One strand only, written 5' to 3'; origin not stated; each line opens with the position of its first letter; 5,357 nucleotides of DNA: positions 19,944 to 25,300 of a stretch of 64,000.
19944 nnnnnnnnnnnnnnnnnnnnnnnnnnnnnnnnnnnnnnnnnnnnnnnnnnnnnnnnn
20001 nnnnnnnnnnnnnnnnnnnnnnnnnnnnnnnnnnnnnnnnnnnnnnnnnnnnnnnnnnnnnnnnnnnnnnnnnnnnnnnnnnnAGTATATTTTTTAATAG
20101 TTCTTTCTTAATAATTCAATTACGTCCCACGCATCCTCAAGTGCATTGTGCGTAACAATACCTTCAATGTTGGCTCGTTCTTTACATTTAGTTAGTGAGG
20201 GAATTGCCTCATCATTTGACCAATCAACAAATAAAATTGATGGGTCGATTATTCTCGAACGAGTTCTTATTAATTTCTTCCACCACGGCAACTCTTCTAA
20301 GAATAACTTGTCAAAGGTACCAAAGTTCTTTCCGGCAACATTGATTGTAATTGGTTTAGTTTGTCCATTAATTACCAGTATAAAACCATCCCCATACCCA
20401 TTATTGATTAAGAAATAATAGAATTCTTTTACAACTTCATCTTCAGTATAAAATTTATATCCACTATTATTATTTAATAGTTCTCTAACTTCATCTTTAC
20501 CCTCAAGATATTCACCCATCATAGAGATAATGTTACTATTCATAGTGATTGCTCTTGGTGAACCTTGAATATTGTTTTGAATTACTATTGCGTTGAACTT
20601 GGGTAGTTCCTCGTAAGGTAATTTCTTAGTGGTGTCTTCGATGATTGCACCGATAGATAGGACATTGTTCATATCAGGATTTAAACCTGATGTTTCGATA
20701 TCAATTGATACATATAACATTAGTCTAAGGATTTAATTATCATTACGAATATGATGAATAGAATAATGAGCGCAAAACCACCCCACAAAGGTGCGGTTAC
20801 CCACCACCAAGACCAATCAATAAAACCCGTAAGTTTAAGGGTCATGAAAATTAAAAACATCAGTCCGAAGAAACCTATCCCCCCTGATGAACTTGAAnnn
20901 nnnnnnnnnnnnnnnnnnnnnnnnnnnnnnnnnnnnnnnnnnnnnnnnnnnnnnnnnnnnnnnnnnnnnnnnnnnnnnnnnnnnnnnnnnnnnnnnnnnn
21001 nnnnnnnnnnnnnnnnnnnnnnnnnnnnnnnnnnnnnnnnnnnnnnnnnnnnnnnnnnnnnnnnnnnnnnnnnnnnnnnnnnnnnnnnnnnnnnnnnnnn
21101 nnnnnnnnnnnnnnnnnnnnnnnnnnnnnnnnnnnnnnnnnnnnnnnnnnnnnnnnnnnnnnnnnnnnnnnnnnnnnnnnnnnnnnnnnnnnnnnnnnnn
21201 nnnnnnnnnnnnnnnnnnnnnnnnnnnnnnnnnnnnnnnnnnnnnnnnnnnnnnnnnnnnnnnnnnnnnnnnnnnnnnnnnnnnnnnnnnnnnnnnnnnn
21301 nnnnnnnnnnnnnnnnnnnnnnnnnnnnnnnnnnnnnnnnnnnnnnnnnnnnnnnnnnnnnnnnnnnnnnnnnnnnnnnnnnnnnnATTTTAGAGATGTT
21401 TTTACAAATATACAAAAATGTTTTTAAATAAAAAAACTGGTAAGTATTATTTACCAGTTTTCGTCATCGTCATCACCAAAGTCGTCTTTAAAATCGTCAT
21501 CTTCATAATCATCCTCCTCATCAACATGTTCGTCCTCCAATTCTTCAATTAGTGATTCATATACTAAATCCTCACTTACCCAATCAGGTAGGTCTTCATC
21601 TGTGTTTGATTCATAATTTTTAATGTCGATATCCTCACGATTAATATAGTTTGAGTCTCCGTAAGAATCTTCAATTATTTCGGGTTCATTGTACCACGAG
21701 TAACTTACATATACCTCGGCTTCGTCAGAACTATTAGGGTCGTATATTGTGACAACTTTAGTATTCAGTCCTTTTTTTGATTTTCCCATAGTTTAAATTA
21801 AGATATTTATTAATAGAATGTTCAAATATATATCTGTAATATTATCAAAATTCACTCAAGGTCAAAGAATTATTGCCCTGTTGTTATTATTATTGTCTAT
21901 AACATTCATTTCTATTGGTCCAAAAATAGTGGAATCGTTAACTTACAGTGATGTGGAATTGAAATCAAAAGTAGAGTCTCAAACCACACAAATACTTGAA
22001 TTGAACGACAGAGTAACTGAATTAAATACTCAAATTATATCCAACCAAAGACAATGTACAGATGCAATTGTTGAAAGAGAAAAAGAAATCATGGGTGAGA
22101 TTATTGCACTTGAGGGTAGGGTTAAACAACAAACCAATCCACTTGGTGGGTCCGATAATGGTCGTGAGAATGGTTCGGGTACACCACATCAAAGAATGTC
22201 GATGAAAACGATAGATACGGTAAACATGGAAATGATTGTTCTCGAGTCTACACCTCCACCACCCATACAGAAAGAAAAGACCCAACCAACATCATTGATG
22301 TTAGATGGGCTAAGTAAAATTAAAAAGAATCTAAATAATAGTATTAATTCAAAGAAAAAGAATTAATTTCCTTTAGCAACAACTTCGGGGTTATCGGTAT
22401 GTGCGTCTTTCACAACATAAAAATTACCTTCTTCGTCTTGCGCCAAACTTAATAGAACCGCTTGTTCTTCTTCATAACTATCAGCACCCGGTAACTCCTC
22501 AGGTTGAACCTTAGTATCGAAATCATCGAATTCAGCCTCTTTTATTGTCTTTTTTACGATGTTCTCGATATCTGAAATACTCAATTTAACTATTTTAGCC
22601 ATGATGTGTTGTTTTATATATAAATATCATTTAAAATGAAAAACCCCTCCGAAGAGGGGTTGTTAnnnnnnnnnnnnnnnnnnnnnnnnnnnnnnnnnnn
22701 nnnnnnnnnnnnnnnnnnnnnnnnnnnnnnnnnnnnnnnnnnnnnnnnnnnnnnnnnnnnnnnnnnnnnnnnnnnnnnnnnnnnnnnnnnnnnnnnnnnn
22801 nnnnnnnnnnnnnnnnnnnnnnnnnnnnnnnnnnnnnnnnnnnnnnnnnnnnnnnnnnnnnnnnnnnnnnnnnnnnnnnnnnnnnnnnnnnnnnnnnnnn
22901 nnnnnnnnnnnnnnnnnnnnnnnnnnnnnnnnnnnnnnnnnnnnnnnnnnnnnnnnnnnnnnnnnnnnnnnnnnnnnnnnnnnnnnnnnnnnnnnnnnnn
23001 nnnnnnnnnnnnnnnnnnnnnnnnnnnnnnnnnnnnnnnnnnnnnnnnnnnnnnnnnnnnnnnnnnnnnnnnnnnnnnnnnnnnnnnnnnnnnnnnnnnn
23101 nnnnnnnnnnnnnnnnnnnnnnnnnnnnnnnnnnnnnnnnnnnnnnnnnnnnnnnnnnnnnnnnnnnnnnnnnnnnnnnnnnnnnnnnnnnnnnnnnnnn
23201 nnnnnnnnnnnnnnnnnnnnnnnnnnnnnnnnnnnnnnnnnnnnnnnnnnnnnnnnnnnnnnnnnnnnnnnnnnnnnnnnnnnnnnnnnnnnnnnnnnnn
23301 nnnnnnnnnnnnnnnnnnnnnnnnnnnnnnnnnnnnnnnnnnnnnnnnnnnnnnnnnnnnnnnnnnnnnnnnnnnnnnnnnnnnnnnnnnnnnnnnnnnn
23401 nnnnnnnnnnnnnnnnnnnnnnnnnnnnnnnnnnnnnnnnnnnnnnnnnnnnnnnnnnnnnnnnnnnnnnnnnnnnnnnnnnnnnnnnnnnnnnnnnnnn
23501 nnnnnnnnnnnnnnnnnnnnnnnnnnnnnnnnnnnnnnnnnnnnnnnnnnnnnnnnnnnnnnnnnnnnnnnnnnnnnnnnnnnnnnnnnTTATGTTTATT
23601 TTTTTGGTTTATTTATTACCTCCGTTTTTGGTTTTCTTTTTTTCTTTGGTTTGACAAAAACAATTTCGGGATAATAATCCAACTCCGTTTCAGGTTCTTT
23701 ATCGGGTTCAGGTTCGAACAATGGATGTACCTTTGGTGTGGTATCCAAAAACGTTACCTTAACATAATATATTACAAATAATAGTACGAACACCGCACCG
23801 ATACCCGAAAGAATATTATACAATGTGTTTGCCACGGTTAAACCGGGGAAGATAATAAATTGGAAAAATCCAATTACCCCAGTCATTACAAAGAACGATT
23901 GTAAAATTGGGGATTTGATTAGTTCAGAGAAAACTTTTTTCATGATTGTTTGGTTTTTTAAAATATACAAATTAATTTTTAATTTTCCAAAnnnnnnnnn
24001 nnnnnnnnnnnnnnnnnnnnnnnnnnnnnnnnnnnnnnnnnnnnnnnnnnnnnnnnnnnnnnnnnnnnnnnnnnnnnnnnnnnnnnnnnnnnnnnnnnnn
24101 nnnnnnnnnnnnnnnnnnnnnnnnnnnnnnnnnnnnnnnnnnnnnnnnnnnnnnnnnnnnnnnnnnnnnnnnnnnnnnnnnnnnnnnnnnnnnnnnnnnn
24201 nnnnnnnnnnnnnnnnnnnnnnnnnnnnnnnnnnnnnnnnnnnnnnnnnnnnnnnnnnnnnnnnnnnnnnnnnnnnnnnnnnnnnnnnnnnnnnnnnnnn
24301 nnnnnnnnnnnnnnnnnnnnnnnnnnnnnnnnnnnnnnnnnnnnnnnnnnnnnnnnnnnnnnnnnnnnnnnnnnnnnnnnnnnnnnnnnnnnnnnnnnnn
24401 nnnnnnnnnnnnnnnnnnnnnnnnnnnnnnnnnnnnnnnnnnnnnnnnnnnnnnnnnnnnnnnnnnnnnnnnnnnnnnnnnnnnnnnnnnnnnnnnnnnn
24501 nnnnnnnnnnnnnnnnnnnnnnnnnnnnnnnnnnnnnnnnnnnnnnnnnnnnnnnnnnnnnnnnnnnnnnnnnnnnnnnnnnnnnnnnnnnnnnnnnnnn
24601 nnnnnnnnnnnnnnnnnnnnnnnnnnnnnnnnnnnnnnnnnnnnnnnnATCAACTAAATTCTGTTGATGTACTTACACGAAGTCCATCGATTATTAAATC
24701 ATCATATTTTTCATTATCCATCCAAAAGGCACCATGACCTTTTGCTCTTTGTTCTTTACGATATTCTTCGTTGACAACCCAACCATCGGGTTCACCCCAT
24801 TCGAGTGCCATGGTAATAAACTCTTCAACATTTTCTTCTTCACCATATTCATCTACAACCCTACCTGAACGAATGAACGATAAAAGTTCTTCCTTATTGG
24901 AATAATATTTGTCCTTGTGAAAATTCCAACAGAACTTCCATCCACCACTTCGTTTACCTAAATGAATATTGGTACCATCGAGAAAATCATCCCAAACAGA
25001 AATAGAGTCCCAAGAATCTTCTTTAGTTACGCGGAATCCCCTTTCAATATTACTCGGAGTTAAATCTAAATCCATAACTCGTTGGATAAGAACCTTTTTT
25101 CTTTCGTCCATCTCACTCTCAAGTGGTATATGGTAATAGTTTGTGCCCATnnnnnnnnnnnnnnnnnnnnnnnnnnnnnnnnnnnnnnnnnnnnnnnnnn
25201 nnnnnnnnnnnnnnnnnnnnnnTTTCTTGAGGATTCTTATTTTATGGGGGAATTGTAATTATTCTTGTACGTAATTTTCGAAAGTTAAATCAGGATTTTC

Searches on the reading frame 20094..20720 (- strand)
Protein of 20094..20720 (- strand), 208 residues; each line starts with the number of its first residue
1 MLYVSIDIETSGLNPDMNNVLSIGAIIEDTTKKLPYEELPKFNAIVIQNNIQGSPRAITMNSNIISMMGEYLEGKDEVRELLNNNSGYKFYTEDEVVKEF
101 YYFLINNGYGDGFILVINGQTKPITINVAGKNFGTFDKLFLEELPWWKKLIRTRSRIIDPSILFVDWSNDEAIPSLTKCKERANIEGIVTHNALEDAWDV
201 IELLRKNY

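Call 37: find_related_loci(query=window:20094-20720:-, collection=viral_contigs, flank=10000)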
Query window:20094-20720:- (208 aa) in viral_contigs; peptide patterns used: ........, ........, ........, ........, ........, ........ (x = any residue, [..] = any of these).
76 stretches matched a pattern; 72 encode a relative of the query (tblastn E <= 1e-3); 72 distinct loci.
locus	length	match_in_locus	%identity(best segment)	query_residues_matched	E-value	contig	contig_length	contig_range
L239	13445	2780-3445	82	1-208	1e-115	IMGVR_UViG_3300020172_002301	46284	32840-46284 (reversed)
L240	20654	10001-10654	72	1-208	2e-105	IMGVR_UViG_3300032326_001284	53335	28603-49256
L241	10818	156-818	73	1-208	4e-103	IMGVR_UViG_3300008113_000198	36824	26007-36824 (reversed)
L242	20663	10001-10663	70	1-208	3e-100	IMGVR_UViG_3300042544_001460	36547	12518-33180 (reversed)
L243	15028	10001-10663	70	1-208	3e-100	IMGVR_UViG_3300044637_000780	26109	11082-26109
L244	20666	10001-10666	67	1-208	2e-99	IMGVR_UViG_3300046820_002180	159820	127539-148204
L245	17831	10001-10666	67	1-208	2e-99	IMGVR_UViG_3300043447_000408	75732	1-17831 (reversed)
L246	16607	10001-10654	68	1-208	7e-99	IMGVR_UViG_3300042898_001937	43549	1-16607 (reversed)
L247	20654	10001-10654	68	1-208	7e-99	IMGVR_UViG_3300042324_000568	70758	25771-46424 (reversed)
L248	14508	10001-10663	69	1-208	6e-99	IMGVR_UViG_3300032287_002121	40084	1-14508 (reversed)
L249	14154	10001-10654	67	1-208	2e-98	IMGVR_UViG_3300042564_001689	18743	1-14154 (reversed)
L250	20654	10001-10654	67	1-208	2e-98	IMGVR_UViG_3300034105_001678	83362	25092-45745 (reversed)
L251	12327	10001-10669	67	1-208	4e-98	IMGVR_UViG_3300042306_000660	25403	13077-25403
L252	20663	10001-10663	67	1-208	7e-98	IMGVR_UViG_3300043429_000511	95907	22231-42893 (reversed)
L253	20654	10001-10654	67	1-208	6e-98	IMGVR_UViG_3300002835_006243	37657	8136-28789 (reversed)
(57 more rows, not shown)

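Call 65: search_protein_families(library=phrogs, proteins=[window:20094-20720:-], max_evalue=0.001)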
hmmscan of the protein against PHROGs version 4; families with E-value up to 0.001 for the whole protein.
window:20094-20720:- (208 aa): 1 family
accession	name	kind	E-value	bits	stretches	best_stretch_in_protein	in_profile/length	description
phrog_192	-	DNA, RNA and nucleotide metabolism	3.2e-09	37.6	1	1-206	106-269/397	DNA polymerase exonuclease subunit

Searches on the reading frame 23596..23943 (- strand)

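Call 9: search_protein_families(library=phrogs, proteins=[window:23596-23943:-], max_evalue=0.01)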
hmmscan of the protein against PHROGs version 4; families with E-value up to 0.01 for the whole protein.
window:23596-23943:- (115 aa): 1 family
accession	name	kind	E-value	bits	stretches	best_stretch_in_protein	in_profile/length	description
phrog_716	-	other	0.0079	17.1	1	7-61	33-88/204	Na/K ATPase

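Call 10: search_protein_families(library=pfam, proteins=[window:23596-23943:-], max_evalue=0.01)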
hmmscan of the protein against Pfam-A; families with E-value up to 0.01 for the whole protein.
window:23596-23943:- (115 aa): 0 families

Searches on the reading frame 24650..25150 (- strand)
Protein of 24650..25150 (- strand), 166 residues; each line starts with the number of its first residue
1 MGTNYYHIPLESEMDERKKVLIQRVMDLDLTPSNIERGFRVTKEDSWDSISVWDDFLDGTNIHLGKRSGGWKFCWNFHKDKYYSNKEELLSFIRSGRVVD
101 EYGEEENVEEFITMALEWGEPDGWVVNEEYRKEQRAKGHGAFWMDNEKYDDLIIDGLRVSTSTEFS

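Call 9: search_protein_families(library=phrogs, proteins=[window:24650-25150:-], max_evalue=0.01)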
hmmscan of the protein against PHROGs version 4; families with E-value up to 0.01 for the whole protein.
window:24650-25150:- (166 aa): 1 family
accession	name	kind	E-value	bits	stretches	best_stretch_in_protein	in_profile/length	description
phrog_37096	-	unknown function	0.0069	17.3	0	16-58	10-52/122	-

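Call 10: search_protein_families(library=pfam, proteins=[window:24650-25150:-], max_evalue=0.01)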
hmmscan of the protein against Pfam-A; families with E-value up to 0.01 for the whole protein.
window:24650-25150:- (166 aa): 0 families
